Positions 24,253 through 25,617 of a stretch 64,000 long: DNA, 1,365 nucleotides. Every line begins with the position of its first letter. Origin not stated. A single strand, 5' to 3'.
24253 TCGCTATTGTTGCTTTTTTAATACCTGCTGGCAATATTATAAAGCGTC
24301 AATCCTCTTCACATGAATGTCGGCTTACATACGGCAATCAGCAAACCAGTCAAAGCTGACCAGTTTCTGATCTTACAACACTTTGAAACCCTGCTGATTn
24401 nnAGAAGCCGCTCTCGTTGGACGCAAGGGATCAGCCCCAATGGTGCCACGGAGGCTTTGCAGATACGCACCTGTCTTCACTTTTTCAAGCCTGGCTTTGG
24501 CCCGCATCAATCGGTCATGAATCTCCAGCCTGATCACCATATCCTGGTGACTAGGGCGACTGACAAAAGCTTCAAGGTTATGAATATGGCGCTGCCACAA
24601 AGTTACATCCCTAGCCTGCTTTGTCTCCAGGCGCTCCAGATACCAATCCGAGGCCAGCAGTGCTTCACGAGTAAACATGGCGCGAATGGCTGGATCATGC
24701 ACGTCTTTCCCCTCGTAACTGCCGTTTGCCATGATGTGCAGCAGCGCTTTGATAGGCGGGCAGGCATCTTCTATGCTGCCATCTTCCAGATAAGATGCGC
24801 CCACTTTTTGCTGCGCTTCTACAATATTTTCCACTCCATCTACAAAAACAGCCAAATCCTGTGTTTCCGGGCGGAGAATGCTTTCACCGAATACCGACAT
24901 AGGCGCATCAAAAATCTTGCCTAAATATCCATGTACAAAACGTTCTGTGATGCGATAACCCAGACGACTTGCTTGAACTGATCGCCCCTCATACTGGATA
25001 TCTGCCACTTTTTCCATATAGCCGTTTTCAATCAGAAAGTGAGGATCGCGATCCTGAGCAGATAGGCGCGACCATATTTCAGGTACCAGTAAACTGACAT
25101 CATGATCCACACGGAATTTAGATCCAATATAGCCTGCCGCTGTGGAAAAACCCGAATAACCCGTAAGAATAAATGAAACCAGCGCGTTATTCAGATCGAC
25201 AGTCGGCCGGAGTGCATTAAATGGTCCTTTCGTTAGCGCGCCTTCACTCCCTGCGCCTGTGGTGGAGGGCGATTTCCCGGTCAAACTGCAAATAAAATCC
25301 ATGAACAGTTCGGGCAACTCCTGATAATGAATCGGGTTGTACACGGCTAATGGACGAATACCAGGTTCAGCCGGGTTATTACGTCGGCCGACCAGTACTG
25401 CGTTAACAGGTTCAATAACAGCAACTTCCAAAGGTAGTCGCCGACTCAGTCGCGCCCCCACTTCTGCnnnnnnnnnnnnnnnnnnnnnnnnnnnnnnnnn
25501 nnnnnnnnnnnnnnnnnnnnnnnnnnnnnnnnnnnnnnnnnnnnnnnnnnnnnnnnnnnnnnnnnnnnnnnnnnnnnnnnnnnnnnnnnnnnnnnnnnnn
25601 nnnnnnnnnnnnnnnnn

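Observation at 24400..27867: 1155-aa soluble protein of unknown function; size class of PPi-dependent PEP carboxykinase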

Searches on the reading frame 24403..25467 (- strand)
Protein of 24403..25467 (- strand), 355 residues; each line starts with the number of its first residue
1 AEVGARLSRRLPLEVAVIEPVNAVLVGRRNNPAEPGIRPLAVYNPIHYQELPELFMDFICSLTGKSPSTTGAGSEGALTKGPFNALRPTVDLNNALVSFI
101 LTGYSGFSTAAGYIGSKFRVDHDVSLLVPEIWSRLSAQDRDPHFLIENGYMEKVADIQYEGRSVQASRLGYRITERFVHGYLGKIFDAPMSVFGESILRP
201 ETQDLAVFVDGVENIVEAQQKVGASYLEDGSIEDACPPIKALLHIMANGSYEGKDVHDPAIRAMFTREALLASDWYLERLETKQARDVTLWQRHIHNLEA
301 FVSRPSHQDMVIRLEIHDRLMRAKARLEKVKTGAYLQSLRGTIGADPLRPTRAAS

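Call 64: search_solved_structures(query=window:24403-25467:-, max_evalue=1e-10, show_alignments=2)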
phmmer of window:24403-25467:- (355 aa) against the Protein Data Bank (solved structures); distinct sequences matched with E-value up to 1e-10: 2.
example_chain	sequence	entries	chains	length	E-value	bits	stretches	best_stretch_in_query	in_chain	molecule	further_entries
8e1u_A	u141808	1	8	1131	1.8e-109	369.1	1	1-347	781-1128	PPi-dependent PEPCK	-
6k31_A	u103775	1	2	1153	4.7e-108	364.5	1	3-347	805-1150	AiPEPCK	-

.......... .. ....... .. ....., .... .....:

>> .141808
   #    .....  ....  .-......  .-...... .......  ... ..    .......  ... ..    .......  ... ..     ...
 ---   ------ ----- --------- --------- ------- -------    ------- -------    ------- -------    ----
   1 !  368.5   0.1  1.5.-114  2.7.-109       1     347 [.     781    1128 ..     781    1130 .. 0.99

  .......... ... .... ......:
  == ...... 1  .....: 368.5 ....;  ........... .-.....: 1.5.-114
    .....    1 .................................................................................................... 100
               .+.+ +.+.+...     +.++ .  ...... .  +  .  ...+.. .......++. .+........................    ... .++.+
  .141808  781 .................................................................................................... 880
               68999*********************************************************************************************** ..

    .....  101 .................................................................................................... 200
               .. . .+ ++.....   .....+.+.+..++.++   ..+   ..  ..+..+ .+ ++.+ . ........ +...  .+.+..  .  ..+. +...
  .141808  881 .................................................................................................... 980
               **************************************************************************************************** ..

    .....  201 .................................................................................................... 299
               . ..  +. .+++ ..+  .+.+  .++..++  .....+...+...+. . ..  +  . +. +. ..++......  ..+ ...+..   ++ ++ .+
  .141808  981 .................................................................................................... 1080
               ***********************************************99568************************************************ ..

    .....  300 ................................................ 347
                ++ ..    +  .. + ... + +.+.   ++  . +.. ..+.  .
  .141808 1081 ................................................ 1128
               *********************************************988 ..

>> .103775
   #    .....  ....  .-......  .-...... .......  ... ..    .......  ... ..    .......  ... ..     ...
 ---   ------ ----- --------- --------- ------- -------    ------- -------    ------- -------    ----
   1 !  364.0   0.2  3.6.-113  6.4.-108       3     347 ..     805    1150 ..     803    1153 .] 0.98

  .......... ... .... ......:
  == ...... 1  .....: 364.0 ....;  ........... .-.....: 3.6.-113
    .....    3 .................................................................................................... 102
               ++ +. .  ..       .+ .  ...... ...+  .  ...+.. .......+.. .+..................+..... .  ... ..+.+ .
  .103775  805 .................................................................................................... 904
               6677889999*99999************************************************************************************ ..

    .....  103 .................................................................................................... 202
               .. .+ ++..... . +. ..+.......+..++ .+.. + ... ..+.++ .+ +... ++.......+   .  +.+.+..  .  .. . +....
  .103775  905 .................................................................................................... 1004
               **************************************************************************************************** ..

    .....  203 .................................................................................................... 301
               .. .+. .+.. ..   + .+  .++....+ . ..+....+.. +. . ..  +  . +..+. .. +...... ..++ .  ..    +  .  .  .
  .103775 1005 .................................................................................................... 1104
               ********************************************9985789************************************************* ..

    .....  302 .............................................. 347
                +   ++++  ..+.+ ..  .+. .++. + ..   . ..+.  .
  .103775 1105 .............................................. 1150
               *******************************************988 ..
